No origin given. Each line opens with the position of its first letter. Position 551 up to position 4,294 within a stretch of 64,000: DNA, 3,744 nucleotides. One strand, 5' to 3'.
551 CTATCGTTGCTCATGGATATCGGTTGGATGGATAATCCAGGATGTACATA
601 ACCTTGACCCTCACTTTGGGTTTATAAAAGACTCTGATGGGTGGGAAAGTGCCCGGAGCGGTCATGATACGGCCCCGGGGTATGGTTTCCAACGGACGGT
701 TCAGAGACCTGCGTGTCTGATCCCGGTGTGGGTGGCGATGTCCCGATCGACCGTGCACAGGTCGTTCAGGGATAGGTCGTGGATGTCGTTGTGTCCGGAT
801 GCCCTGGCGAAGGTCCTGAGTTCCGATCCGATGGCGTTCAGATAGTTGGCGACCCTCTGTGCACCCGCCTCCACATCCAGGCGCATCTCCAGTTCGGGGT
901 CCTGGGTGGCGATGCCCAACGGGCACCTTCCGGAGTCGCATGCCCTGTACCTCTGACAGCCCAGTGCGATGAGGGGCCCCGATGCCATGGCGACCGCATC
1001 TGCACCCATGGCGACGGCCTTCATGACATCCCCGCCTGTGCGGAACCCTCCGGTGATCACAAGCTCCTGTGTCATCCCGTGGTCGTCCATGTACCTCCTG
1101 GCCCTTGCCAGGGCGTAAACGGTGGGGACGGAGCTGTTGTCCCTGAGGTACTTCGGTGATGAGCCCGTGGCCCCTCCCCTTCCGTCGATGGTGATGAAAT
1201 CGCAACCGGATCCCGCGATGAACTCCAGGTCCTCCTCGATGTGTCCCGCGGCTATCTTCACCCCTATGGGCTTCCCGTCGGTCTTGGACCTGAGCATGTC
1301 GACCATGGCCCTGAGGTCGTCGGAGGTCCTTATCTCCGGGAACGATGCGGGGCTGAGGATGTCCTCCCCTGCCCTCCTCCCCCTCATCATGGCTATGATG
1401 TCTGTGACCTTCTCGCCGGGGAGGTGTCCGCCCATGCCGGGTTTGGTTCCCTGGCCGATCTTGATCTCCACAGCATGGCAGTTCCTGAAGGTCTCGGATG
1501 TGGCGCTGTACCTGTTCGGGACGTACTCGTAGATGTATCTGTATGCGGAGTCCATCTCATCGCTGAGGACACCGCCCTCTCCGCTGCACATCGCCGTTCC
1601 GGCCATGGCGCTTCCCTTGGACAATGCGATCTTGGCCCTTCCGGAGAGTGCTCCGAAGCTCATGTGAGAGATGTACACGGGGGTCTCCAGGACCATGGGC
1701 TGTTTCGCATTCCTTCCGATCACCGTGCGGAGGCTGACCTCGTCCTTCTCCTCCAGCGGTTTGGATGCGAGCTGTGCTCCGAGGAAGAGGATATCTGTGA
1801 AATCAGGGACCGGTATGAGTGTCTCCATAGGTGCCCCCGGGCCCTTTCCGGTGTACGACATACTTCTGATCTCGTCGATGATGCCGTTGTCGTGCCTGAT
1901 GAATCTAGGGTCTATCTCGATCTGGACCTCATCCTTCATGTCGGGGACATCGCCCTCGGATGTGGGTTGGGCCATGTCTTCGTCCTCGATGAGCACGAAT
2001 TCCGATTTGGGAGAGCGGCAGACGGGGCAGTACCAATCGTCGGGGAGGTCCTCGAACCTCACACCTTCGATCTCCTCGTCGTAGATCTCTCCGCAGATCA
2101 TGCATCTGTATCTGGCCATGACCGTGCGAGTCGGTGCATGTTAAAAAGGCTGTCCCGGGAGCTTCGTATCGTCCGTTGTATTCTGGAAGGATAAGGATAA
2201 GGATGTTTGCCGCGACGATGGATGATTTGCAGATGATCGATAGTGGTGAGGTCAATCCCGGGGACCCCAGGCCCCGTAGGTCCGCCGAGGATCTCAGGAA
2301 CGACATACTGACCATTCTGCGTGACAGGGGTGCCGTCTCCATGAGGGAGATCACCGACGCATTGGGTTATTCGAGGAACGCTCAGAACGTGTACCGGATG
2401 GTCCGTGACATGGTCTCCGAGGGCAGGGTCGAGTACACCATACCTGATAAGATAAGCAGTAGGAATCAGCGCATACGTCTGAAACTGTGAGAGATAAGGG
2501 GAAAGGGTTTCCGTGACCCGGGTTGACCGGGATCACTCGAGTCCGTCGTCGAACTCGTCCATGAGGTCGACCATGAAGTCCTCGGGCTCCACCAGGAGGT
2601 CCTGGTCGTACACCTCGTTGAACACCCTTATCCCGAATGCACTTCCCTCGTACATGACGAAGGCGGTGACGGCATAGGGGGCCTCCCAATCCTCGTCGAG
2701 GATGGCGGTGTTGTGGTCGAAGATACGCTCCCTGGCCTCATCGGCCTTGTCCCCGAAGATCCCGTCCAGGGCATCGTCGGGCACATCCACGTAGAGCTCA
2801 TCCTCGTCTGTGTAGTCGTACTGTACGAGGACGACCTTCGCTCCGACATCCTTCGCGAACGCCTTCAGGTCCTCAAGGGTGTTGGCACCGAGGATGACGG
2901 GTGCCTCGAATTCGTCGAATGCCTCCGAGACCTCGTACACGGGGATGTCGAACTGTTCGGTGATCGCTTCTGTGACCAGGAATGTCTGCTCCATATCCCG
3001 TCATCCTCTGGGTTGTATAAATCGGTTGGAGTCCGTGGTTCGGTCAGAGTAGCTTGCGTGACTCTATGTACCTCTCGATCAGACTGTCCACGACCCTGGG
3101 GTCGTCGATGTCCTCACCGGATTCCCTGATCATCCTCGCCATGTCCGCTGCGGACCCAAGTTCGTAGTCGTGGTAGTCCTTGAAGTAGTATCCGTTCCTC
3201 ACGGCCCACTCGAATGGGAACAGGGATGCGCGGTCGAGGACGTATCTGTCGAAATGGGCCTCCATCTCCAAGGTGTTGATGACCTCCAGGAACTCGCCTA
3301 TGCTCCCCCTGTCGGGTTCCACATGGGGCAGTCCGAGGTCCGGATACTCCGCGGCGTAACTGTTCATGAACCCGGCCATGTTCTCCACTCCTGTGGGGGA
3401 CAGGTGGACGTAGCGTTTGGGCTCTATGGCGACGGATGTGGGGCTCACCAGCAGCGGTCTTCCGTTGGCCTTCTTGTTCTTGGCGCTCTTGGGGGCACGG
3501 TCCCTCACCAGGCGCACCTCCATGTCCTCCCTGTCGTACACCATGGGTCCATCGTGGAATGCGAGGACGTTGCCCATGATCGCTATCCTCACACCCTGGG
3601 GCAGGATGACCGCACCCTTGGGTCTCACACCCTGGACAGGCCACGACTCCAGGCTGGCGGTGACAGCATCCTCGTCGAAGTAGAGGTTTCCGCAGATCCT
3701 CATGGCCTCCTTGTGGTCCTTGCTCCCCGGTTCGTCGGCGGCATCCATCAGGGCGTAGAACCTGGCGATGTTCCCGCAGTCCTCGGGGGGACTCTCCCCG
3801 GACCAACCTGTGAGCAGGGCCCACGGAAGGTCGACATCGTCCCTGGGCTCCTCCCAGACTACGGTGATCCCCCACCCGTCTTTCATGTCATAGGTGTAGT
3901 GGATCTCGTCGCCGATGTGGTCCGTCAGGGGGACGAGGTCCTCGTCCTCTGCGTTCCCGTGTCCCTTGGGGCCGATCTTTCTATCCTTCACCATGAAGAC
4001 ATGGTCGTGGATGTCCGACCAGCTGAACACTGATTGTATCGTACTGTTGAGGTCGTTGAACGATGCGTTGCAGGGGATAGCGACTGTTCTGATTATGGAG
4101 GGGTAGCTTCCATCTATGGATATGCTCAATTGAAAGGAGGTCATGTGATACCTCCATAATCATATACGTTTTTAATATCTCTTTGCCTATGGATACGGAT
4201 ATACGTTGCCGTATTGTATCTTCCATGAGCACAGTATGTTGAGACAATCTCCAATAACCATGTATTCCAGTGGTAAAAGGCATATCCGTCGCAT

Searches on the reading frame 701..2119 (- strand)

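Call 63: search_protein_families(library=pfam, proteins=[window:701-2119:-], max_evalue=0.001)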
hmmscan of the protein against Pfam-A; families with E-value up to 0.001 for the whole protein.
window:701-2119:- (472 aa): 4 families
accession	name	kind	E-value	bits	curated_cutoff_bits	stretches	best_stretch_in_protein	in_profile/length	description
PF01645.23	Glu_synthase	-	2.5e-95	320.2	20.4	1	132-444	53-369/369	Conserved region in glutamate synthase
PF01070.24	FMN_dh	-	1.3e-09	38.1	24.9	1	274-388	211-311/350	FMN-dependent dehydrogenase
PF00301.25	Rubredoxin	-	8.8e-09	35.7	23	1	3-41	1-47/47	Rubredoxin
PF00478.31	IMPDH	-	0.00018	21.1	25.6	1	287-379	146-236/345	IMP dehydrogenase / GMP reductase domain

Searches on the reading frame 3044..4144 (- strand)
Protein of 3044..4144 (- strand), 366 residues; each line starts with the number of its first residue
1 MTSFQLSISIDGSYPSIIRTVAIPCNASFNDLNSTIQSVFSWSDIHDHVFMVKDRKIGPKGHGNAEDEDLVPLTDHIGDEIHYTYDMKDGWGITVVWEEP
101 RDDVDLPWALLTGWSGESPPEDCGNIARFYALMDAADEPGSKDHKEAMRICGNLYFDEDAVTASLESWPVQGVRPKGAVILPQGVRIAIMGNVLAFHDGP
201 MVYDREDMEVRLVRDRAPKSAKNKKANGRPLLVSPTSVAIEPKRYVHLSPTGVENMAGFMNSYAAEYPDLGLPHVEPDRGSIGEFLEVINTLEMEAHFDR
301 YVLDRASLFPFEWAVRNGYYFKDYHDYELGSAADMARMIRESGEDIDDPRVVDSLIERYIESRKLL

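Call 63: search_protein_families(library=pfam, proteins=[window:3044-4144:-], max_evalue=0.001)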
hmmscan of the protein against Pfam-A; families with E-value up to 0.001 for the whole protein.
window:3044-4144:- (366 aa): 1 family
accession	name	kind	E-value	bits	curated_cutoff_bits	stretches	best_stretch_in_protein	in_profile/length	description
PF07929.16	PRiA4_ORF3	-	2.6e-28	99.3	26.6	1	3-161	2-169/173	Plasmid pRiA4b ORF-3-like protein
